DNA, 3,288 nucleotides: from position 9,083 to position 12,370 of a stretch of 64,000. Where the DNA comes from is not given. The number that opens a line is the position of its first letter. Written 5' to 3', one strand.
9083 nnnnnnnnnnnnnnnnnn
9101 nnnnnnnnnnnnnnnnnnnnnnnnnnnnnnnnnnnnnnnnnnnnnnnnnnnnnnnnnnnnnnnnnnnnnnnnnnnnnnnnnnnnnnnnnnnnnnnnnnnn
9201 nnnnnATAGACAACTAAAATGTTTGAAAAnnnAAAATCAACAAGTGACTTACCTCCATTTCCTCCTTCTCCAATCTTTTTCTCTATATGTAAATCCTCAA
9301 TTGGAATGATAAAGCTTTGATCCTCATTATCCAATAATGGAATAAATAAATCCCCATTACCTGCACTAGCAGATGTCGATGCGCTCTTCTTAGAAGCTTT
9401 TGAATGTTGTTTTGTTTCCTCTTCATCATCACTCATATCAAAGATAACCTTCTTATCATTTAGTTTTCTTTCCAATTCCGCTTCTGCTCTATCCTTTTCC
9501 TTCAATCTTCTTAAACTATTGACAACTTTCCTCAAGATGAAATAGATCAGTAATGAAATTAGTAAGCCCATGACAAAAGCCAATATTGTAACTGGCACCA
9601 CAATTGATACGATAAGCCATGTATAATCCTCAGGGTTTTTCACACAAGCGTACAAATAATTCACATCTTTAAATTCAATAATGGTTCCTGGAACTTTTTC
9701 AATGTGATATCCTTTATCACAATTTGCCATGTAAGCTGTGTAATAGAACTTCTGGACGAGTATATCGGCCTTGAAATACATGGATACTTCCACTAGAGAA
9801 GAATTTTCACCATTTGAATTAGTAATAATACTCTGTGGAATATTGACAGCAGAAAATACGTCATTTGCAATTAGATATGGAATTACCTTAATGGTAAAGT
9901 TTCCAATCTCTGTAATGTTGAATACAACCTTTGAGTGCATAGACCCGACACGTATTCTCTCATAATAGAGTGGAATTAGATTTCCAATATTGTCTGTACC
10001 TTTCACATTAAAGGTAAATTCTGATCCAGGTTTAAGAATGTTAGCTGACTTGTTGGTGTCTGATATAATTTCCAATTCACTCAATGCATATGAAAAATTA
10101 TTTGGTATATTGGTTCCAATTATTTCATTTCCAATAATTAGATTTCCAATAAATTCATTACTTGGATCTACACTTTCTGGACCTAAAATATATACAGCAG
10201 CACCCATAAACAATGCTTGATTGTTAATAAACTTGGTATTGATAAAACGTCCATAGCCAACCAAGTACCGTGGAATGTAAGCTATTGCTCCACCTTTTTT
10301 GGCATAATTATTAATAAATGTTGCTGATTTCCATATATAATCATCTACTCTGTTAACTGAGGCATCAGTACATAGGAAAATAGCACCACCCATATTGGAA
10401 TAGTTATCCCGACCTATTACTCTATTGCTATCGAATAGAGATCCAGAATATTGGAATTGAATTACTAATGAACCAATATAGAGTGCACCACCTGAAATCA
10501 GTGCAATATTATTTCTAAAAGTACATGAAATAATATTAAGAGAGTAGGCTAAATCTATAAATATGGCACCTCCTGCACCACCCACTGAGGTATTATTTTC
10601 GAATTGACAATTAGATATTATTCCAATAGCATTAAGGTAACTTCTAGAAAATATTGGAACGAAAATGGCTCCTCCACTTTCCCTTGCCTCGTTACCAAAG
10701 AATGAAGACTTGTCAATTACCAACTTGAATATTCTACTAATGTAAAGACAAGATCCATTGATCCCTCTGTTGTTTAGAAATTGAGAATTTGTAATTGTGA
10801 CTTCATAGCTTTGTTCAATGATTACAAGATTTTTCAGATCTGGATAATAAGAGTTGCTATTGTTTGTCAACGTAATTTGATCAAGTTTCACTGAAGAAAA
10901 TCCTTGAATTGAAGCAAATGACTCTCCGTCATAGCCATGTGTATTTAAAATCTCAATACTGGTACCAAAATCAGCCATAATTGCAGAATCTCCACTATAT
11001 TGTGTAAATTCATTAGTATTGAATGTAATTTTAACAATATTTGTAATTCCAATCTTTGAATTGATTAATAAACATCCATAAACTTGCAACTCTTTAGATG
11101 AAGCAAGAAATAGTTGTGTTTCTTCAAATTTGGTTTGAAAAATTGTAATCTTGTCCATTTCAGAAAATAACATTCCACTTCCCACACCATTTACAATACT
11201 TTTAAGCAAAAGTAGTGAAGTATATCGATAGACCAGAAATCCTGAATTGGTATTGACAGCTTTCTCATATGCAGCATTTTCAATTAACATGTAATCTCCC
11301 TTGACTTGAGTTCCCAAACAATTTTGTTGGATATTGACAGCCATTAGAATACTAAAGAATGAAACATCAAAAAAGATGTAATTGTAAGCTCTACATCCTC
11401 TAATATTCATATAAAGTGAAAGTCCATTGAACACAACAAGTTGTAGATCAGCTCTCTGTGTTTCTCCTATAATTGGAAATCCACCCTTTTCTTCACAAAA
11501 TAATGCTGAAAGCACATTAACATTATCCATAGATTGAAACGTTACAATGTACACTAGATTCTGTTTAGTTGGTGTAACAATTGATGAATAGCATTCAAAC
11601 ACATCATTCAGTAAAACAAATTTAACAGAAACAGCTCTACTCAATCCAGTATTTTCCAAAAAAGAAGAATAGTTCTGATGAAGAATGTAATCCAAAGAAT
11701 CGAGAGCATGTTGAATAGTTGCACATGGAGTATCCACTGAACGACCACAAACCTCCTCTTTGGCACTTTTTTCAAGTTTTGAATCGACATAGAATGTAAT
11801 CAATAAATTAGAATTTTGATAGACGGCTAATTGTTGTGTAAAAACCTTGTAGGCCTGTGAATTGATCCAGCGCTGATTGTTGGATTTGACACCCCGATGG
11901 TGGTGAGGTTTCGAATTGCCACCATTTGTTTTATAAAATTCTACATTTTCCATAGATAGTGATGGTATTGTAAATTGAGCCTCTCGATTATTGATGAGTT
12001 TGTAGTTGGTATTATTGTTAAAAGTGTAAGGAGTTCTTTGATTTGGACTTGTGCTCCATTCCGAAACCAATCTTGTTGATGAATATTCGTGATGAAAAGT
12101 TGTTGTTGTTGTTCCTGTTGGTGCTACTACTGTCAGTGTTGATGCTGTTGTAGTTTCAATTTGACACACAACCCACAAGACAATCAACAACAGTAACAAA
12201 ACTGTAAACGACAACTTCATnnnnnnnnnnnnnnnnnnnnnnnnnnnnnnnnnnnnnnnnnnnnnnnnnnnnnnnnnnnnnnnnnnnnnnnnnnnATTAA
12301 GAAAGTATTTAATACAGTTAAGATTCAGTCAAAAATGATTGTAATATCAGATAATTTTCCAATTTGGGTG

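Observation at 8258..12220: Receptor kinase with a PMP-like beta-helix ectodomain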

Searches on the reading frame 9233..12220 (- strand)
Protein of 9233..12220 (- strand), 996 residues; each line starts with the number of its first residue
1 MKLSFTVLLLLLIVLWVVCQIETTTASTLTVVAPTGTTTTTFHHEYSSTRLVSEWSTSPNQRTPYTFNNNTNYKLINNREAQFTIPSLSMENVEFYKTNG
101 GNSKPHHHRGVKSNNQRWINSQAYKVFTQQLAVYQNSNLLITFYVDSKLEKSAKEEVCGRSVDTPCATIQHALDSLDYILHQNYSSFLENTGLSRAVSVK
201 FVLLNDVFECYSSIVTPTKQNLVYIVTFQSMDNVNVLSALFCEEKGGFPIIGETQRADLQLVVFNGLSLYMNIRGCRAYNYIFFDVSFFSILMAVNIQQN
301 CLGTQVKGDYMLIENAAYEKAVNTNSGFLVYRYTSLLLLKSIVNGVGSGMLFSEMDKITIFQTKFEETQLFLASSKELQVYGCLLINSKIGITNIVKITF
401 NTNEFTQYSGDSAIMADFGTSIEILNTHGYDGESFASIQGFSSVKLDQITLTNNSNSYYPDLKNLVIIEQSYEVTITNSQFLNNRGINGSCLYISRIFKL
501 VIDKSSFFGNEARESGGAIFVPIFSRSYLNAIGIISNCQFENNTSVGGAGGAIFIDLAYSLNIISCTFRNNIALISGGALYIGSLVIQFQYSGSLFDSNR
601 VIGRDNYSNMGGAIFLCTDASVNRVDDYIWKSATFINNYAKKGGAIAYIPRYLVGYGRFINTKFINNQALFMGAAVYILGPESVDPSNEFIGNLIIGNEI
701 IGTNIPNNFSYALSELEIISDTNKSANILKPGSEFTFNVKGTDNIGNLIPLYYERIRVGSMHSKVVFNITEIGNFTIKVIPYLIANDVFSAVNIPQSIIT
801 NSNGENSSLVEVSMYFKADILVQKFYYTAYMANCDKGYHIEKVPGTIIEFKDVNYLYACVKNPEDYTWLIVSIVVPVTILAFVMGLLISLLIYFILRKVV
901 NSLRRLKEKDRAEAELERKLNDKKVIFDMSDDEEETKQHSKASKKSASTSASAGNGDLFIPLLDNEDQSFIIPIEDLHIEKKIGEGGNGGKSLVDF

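Call 6: find_homologous_proteins(query=window:9506-12220:-)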
Query seq(905 aa) (905 aa): 1 proteins with E <= 0.001 among 8000 candidates.
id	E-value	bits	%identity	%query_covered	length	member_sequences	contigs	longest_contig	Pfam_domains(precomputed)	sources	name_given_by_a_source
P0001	3.2e-11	60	25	37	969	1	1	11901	PF13229.13,PF02415.24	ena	-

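Call 25: search_protein_representatives(protein=window:9626-12139:-)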
Query: 838 residues. Proteins with E-value up to 0.001 (for the whole library): 2108; up to 1e-10: 257; up to 1e-30: 6. The best 150 are listed.
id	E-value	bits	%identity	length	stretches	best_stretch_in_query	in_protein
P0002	8.8e-70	252.4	33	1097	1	109-765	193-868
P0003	6.0e-46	173.6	35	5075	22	446-666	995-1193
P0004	5.8e-42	160.4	27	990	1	109-745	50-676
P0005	3.1e-41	157.9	36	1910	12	503-649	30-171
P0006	1.5e-40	155.7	33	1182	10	475-618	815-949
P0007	1.1e-32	129.7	33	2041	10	447-619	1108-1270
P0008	1.6e-30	122.5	34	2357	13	440-589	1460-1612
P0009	1.6e-28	115.9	34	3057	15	444-573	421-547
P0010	3.1e-27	111.7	35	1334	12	446-563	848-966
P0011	6.4e-27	110.6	35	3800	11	476-554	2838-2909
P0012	3.3e-26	108.3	32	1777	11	446-557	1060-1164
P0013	4.5e-26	107.8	33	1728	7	453-620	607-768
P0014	4.5e-25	104.5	35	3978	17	446-652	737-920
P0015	4.8e-25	104.4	32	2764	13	471-647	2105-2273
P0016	7.9e-25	103.7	33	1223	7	405-651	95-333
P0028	1.5e-21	92.9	34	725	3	430-669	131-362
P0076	2.4e-16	75.6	38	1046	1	438-667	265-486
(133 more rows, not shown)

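Call 27: find_encoding_contigs(protein=P0076, max_places=4, flank=6000)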
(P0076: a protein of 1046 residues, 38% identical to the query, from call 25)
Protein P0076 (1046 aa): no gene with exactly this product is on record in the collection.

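Call 28: find_encoding_contigs(protein=P0002, max_places=4, flank=6000)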
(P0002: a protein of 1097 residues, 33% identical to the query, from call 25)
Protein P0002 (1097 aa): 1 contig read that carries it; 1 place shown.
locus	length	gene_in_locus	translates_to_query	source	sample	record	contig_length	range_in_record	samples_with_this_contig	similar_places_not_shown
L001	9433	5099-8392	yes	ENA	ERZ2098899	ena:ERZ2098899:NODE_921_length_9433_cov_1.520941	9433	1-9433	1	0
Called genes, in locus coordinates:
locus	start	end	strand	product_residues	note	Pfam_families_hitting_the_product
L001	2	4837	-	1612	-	?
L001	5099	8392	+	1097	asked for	PF02415:Chlam_PMP (faint)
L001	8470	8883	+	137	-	PF00069:Pkinase, PF07714:PK_Tyr_Ser-Thr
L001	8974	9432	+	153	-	?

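Call 30: predict_structure(protein=window:9626-12139:-)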
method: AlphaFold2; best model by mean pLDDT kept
length: 838 residues; sequences in the alignment: 1
mean_pLDDT: 33.7   pTM: 0.30
mean pLDDT of the five models: 33.7, 26.3, 25.4, 24.7, 21.5
residues with pLDDT >= 90: 0; 70-90: 0; 50-70: 13; < 50: 825
segments of 3 or more residues with pLDDT < 50: 1-418, 420-446, 450-472, 476-511, 514-737, 743-749, 751-838
pLDDT, mean of each block of 10 residues (from residue 1): 26 24 29 27 27 27 26 30 28 26 29 34 36 35 37 37 35 33 32 31 29 26 26 33 34 34 31 33 28 27 28 27 31 33 33 35 32 38 30 41 37 43 39 36 47 39 41 46 36 33 32 44 39 37 40 38 30 30 38 32 35 39 32 26 26 32 27 27 28 29 44 42 38 44 48 40 41 42 35 33 34 30 31 32
secondary structure, 60 per line:
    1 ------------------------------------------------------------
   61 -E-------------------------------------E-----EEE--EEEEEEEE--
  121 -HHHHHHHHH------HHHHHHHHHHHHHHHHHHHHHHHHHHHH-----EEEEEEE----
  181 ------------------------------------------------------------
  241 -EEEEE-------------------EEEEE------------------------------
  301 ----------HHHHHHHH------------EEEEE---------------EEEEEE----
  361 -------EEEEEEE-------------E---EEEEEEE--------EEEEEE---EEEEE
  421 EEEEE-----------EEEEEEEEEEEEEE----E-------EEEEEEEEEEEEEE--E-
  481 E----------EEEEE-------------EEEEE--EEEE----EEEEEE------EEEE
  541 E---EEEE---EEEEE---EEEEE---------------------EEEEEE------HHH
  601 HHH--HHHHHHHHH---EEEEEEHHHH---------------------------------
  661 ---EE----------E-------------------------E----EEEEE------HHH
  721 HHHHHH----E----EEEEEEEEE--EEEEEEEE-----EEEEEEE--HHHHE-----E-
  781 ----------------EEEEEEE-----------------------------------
elements in order (helices of 4 or more, strands of 3 or more residues): E106-108 E111-118 H122-130 H137-164 E170-176 E242-246 E266-270 H311-318 E331-335 E351-356 E368-374 E392-398 E407-412 E416-425 E437-450 E463-476 E492-496 E510-514 E517-520 E525-530 E537-541 E545-548 E552-556 E560-564 E586-591 H598-603 H606-614 E618-623 H624-627 E707-711 H718-726 E736-744 E747-754 E760-766 H769-772 E797-803

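Call 32: find_encoding_contigs(protein=P0004, max_places=4, flank=8000)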
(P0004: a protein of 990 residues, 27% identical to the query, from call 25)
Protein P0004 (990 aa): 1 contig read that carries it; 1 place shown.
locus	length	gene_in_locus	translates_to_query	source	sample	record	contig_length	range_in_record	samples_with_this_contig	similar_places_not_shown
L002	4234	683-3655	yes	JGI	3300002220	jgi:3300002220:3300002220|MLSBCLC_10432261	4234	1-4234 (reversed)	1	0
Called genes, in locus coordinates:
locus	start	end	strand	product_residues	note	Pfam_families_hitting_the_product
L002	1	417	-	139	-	?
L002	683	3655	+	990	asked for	PF02415:Chlam_PMP (faint), PF00069:Pkinase, PF07714:PK_Tyr_Ser-Thr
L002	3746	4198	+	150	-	PF00069:Pkinase, PF07714:PK_Tyr_Ser-Thr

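Call 67: predict_structure(alignment_id=A3)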
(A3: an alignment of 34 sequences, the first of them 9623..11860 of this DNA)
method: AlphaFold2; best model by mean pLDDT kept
length: 746 residues; sequences in the alignment: 34
mean_pLDDT: 71.9   pTM: 0.62
mean pLDDT of the five models: 71.9, 70.8, 69.7, 69.2, 68.9
residues with pLDDT >= 90: 256; 70-90: 170; 50-70: 145; < 50: 175
segments of 3 or more residues with pLDDT < 50: 1-5, 13-15, 201-204, 209-245, 580-613, 618-643, 654-656, 658-708
pLDDT, mean of each block of 10 residues (from residue 1): 49 59 94 83 94 90 69 78 92 80 90 81 69 75 90 68 82 55 56 68 49 36 30 34 47 63 52 72 63 78 91 85 95 81 84 97 95 96 98 97 86 97 97 96 97 98 90 96 90 91 59 96 95 76 96 92 85 80 37 26 31 49 42 41 53 49 35 36 40 41 39 77 69 72 70
secondary structure, 60 per line:
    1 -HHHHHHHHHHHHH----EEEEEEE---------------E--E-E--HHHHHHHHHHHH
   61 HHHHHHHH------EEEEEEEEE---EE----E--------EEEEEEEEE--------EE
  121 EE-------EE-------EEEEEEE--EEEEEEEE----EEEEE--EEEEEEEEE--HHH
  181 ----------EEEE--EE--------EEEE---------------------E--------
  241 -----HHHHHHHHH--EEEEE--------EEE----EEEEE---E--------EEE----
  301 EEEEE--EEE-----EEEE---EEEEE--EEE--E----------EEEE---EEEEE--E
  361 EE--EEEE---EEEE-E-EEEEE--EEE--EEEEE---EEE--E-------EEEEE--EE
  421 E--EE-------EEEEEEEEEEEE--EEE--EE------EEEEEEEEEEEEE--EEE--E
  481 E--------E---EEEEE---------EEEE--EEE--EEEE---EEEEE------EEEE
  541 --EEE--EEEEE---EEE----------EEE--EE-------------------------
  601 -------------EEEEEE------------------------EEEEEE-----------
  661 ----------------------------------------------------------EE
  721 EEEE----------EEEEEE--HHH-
elements in order (helices of 4 or more, strands of 3 or more residues): H2-14 E19-25 H49-68 E75-83 E102-110 E119-122 E139-145 E148-155 E160-164 E167-175 E191-194 E207-210 H246-254 E257-261 E270-272 E277-281 E294-296 E301-305 E308-310 E316-319 E323-327 E330-332 E346-349 E353-357 E360-362 E365-368 E372-375 E379-383 E386-388 E391-395 E399-401 E412-416 E419-421 E433-444 E447-449 E460-472 E475-477 E494-498 E508-511 E514-516 E519-522 E526-530 E537-540 E543-545 E548-552 E556-558 E569-571 E614-619 E644-649 E719-724 E735-740

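Call 70: fold_search(model_id=the predicted structure, library=pdb)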
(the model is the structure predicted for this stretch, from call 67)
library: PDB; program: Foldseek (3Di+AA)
matches with E <= 10: 207; with E <= 0.001: 1
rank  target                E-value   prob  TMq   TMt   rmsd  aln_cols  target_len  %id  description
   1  5gqc_A                8.1e-04  0.72  0.14  0.16  20.4       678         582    8  Crystal structure of lacto-N-biosidase LnbX from Bifidobacterium longum subsp. longum, ligand-free form (released 2017-04-19)
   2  7v6i_A                8.9e-03  0.51  0.15  0.18  21.9       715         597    9  Crystal structure of lacto-N-biosidase BsaX from Bifidobacterium saguini, lacto-N-biose complex (released 2022-02-09)
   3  4mr0_A                2.2e-02  0.44  0.15  0.21  20.3       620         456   11  Crystal structure of PfbA, a surface adhesin of Streptococcus pneumoniae (released 2014-02-05)
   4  2vbk                  2.8e-02  0.75  0.19  0.25  14.8       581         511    8  NATIVE TAILSPIKE PROTEIN OF BACTERIOPHAGE SF6 (released 2008-04-01)
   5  4mr0_B                4.2e-02  0.93  0.22  0.32  10.5       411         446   11  Crystal structure of PfbA, a surface adhesin of Streptococcus pneumoniae (released 2014-02-05)
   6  6nw9_C                4.2e-02  0.77  0.19  0.22  17.0       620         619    9  CRYSTAL STRUCTURE OF A TAILSPIKE PROTEIN 3 (TSP3, ORF212) FROM ESCHERICHIA COLI O157:H7 BACTERIOPHAGE CBA120 (released 2019-06-05)
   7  5mqp_C                4.6e-02  0.20  0.13  0.16  27.4       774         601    9  Glycoside hydrolase BT_1002 (released 2017-04-05)
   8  6nw9_B                5.3e-02  0.63  0.18  0.21  19.1       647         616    8  CRYSTAL STRUCTURE OF A TAILSPIKE PROTEIN 3 (TSP3, ORF212) FROM ESCHERICHIA COLI O157:H7 BACTERIOPHAGE CBA120 (released 2019-06-05)
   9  5gqc_D                6.9e-02  0.35  0.18  0.21  20.1       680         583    9  Crystal structure of lacto-N-biosidase LnbX from Bifidobacterium longum subsp. longum, ligand-free form (released 2017-04-19)
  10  2vbe                  7.6e-02  0.60  0.19  0.25  14.8       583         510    9  Tailspike protein of bacteriophage Sf6 (released 2008-04-22)
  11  5olq_C                7.9e-02  0.28  0.14  0.21  20.6       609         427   10  Rhamnogalacturonan lyase (released 2017-11-29)
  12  5olr_C                8.3e-02  0.30  0.13  0.20  21.3       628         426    9  Rhamnogalacturonan lyase (released 2017-11-29)
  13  4ozz                  9.4e-02  0.97  0.23  0.37   9.0       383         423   10  Crystal Structure of the periplasmic alginate epimerase AlgG T265N T268M double mutant (released 2015-03-04)
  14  8egr_A                9.9e-02  0.25  0.18  0.20  17.4       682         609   10  Upper tail structure of Staphylococcus phage Andhra (released 2022-12-14)
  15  8hsn_B                9.9e-02  0.13  0.11  0.17  19.8       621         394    9  Crystal structure of DFA I-forming Inulin Lyase from Streptomyces peucetius subsp. caesius ATCC 27952 (released 2023-12-27)
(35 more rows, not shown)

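Call 73: list_cluster_members(proteins=[P0076, P0002, P0004, P0003, P0005, P0006, P0007, P0008, P0028, P0245])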
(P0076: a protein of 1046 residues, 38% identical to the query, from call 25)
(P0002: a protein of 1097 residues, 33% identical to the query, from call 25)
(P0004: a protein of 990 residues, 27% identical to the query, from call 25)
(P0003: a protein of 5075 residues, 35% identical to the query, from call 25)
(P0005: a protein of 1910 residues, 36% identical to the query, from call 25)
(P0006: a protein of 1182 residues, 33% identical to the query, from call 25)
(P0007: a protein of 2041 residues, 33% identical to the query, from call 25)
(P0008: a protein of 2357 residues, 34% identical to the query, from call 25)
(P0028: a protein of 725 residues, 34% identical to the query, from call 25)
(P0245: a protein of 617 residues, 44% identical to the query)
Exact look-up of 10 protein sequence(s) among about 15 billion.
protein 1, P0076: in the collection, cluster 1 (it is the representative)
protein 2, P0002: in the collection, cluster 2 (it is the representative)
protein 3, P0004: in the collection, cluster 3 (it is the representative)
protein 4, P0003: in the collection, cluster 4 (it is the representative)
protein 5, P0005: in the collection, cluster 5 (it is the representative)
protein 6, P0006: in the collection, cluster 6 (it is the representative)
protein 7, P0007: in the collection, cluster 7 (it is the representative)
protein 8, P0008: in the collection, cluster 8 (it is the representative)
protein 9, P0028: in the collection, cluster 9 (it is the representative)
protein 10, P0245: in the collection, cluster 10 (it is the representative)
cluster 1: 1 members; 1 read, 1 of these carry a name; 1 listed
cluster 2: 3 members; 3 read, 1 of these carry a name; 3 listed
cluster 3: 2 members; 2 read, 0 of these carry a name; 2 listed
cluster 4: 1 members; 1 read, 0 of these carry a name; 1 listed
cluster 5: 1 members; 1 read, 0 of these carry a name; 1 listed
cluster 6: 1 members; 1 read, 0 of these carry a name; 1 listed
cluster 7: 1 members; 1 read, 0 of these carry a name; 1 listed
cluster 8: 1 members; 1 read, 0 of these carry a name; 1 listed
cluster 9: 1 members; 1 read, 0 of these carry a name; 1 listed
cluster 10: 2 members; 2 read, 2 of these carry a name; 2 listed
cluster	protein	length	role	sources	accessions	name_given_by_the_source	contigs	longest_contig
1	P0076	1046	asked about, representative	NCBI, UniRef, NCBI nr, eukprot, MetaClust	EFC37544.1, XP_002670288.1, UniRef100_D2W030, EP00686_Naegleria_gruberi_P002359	predicted protein [Naegleria gruberi] | non-specific serine/threonine protein kinase n=1 Tax=Naegleria gruberi TaxID=5762 ... | uncharacterized protein NAEGRDRAFT_74710 [Naegleria gruberi]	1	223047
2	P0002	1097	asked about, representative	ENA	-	-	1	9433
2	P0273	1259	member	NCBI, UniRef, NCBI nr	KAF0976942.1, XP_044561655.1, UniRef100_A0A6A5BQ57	hypothetical protein FDP41_004237 [Naegleria fowleri] | Protein kinase domain-containing protein n=1 Tax=Naegleria fowleri TaxID=5763 ... | uncharacterized protein FDP41_004237 [Naegleria fowleri]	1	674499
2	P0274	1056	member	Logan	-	-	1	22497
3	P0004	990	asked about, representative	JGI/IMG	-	-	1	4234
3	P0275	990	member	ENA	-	-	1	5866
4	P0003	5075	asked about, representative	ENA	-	-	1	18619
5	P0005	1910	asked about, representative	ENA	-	-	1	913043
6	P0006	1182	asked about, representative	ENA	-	-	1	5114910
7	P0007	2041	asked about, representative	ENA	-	-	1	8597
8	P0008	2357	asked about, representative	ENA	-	-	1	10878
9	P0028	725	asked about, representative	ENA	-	-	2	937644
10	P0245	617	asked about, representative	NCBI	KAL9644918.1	hypothetical protein ABK040_005398 [Willaertia magna]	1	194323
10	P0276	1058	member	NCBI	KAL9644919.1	hypothetical protein ABK040_005398 [Willaertia magna]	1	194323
